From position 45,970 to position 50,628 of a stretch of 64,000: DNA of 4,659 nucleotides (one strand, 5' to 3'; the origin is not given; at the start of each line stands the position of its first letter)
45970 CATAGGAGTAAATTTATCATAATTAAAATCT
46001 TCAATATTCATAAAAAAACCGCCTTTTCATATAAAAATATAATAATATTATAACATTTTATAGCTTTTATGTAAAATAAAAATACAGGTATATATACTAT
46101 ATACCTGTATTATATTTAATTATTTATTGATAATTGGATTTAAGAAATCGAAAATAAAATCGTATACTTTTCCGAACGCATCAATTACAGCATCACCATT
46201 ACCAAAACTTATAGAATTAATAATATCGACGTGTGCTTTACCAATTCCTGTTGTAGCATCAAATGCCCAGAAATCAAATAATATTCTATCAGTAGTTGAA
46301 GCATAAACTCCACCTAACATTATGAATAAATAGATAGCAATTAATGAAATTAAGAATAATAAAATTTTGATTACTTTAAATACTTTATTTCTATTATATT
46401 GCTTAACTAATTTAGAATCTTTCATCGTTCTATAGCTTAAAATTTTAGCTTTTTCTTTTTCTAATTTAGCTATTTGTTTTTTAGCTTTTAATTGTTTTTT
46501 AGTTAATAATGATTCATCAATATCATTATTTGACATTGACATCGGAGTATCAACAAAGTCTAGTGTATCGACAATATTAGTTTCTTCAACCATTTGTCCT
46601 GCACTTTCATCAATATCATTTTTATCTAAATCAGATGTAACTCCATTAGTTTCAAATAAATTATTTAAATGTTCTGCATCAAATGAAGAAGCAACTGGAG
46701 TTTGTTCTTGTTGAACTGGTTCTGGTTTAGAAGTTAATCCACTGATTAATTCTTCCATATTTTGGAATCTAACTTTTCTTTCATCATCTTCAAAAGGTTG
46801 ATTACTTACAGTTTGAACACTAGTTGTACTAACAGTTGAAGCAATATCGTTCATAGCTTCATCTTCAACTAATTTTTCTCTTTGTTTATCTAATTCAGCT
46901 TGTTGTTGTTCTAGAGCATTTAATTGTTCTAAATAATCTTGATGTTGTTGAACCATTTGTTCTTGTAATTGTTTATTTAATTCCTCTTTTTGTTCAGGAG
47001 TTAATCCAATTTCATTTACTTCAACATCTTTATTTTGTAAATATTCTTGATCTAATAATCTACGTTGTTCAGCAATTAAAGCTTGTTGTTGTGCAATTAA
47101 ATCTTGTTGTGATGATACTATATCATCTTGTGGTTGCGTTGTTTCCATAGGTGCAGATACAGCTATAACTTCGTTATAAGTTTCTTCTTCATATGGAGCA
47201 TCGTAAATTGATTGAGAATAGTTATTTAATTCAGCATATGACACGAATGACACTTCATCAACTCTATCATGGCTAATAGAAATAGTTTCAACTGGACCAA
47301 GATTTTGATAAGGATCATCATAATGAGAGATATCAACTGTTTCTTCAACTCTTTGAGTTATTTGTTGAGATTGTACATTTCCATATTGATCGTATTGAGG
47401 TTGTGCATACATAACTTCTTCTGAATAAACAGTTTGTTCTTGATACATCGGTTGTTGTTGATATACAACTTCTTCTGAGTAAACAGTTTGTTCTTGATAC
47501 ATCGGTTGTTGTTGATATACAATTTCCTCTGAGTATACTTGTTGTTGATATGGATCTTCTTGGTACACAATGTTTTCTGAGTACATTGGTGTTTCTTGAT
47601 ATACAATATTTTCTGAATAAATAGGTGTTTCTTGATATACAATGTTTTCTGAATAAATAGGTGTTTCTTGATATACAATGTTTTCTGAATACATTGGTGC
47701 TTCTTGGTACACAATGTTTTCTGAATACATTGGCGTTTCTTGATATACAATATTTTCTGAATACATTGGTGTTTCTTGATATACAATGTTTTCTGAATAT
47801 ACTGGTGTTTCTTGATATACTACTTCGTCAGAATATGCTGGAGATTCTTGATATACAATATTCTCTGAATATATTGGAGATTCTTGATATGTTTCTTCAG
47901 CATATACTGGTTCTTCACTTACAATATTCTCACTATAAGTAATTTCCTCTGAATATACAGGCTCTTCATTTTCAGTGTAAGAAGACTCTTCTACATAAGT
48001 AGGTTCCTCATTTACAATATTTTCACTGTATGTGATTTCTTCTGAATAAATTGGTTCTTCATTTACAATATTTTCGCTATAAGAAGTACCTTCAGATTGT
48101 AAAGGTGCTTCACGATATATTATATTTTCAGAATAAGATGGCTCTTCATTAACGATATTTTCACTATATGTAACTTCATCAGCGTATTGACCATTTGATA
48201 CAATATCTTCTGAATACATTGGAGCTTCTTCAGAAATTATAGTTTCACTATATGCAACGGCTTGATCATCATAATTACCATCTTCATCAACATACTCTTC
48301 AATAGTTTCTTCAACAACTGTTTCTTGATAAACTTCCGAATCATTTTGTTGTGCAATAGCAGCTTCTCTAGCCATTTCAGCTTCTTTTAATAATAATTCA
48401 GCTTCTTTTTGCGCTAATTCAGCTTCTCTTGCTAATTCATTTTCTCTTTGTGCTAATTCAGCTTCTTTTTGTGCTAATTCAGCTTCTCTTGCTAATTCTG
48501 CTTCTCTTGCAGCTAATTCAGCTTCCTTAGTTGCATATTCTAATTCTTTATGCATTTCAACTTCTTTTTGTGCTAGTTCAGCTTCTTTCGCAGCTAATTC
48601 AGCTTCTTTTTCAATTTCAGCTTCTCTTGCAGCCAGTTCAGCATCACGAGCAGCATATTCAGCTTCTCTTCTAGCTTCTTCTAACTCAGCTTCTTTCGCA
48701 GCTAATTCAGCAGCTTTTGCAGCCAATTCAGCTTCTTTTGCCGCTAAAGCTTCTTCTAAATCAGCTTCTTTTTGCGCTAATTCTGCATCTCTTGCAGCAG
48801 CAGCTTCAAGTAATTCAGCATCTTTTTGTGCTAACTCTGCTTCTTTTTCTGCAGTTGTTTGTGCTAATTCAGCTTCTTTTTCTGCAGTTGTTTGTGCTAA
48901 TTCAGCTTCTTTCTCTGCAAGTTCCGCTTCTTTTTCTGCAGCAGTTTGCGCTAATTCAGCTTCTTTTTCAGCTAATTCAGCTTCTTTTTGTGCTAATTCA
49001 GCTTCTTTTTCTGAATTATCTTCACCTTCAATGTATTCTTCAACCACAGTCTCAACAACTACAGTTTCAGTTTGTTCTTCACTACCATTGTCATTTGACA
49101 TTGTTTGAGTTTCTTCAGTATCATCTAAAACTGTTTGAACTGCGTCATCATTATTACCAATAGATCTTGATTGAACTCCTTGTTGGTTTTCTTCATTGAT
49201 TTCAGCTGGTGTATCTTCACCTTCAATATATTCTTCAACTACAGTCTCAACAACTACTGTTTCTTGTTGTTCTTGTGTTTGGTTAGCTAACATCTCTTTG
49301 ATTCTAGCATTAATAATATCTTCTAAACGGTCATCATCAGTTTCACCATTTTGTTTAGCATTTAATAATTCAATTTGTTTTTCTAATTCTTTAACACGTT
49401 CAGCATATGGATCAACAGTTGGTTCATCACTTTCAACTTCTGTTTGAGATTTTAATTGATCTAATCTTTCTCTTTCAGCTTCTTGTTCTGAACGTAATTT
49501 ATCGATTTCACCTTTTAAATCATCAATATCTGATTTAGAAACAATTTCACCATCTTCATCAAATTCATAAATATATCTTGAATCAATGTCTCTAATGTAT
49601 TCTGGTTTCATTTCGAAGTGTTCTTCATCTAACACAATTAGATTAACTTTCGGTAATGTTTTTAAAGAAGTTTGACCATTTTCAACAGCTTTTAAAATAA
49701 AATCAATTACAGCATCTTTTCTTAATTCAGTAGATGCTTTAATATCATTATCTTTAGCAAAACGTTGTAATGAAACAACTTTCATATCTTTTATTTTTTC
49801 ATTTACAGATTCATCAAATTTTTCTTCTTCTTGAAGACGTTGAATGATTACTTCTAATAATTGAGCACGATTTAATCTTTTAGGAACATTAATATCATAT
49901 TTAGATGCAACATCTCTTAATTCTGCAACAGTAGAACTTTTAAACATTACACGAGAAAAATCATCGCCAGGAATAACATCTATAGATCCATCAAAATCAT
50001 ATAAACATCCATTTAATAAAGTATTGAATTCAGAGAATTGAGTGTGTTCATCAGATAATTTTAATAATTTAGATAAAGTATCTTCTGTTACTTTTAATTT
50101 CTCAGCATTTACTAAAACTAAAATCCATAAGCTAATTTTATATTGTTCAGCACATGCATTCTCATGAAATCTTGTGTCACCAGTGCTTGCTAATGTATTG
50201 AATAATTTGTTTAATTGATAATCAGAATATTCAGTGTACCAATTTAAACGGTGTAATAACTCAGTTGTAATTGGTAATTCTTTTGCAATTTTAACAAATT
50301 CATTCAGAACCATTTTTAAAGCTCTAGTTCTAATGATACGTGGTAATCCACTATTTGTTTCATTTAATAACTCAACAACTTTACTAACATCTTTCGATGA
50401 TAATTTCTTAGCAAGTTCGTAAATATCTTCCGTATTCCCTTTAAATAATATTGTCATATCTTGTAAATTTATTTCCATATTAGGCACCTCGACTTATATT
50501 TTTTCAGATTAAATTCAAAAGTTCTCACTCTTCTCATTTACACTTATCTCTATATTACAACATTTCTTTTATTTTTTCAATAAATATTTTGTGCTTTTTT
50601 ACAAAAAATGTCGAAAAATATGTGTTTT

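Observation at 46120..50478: A 1,452-aa acidic, repeat-rich, tail-anchored protein sits as a self-contained unit between cotE and mutS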

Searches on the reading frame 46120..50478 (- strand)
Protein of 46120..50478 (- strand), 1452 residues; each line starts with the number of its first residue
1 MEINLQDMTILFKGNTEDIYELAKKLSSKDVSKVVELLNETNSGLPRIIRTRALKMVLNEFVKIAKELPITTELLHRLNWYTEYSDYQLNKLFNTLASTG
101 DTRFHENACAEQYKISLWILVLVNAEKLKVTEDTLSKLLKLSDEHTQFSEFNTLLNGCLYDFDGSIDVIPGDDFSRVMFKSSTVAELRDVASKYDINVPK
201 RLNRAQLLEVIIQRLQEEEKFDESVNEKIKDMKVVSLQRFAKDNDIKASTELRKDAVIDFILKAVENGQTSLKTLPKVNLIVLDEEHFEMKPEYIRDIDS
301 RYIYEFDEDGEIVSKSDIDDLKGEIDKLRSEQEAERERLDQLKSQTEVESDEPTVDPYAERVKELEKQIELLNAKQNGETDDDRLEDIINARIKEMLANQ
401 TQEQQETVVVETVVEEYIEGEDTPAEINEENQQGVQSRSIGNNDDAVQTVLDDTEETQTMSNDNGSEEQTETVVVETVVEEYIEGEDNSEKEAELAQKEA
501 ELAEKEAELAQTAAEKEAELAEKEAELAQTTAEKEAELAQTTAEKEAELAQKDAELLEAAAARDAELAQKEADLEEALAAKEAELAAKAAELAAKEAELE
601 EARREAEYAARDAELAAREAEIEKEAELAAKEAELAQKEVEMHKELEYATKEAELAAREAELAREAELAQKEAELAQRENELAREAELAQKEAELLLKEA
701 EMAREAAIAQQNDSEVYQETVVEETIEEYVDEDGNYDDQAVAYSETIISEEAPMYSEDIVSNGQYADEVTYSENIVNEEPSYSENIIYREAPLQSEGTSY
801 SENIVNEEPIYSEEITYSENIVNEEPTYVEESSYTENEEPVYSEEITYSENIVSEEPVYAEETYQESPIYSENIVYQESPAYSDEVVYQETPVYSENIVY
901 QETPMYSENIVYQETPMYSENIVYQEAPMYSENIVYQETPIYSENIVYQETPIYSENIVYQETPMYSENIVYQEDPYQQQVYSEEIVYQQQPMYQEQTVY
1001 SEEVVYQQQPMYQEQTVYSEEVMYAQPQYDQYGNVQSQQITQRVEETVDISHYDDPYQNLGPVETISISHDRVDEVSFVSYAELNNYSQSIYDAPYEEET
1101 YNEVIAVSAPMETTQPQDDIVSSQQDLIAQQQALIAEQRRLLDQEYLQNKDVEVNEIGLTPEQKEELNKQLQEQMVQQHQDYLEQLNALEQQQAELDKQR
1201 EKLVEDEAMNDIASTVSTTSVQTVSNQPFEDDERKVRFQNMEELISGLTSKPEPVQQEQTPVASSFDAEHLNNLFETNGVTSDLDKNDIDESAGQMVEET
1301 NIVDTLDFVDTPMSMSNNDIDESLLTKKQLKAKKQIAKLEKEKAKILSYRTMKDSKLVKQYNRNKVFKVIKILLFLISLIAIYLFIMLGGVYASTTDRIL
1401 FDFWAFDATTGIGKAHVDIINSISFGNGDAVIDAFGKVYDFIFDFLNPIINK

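Call 3: search_protein_families(library=pfam, proteins=[window:46120-50478:-], max_evalue=1)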
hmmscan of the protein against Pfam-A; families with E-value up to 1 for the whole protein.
window:46120-50478:- (1452 aa): 0 families

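Call 4: search_protein_families(library=ncbifam, proteins=[window:46120-50478:-], max_evalue=1)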
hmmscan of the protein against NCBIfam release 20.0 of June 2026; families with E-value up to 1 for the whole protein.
window:46120-50478:- (1452 aa): 1 family
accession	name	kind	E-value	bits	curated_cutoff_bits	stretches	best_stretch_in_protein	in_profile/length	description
NF008560.0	PRK11505.1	equivalog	0.21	11.9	165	1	1106-1177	18-90/106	phosphate starvation-inducible protein PsiF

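Call 30: find_encoding_contigs(protein=window:46120-50478:-, flank=2000, max_places=3)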
Protein window:46120-50478:- (1452 aa): no gene with exactly this product is on record in the collection.

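Call 59: search_protein_families(library=padloc, proteins=[window:46120-50478:-], max_evalue=0.1)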
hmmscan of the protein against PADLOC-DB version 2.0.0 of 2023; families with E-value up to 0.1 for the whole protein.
window:46120-50478:- (1452 aa): 0 families

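Call 60: search_protein_families(library=phrogs, proteins=[window:46120-50478:-], max_evalue=0.1)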
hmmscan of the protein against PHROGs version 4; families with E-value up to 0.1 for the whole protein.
window:46120-50478:- (1452 aa): 5 families
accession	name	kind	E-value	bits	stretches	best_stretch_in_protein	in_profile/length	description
phrog_5070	-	unknown function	8.2e-11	42.7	1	870-969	62-161/182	-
phrog_7964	-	unknown function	1.9e-08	34.6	1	869-972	78-181/269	-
phrog_3281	-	DNA, RNA and nucleotide metabolism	0.00018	22.8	2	217-265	56-104/107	endonuclease VII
phrog_17627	-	unknown function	0.036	15.1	1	213-236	9-32/58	-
phrog_17159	-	unknown function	0.071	14.1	0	385-402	7-24/59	-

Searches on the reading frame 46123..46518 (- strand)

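Call 8: search_protein_families(library=pfam, proteins=[window:46123-46518:-], max_evalue=10)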
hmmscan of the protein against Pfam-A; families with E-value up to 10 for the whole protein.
seq(132 aa): 2 families
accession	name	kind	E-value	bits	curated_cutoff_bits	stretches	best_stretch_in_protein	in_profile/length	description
PF20225.4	DUF6584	-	0.042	14.3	27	1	8-69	102-165/171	Family of unknown function (DUF6584)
PF14836.12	Ubiquitin_3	-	0.084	13.3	24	1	7-45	15-53/88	Ubiquitin-like domain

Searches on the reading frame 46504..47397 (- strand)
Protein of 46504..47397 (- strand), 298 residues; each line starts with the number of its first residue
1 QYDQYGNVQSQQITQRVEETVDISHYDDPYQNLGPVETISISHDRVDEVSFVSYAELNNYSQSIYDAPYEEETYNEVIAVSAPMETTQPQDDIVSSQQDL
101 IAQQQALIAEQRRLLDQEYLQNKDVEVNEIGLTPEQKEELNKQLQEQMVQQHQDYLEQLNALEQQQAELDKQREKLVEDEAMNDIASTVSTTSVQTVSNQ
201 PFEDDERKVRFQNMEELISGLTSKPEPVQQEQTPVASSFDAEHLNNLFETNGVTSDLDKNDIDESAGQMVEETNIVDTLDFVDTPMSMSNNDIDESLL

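Call 8: search_protein_families(library=pfam, proteins=[window:46504-47397:-], max_evalue=10)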
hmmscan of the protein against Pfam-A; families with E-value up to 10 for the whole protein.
seq(298 aa): 5 families
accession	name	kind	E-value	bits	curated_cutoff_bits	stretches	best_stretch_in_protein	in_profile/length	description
PF01863.23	YgjP-like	-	0.15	12.5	26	1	77-191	12-122/207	YgjP-like, metallopeptidase domain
PF03961.19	FapA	-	0.25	11.4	31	1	100-183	104-188/272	Flagellar Assembly Protein A beta solenoid domain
PF22946.1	SPEF2_D5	-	0.27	11.6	27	1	101-187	18-101/134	CPC1/SPEF2 domain D5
PF14362.11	DUF4407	-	0.89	9.2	31.3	1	76-180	126-232/297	Domain of unknown function (DUF4407)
PF22105.2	DUF6943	-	1.1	9.8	27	1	136-176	79-121/131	Family of unknown function (DUF6943)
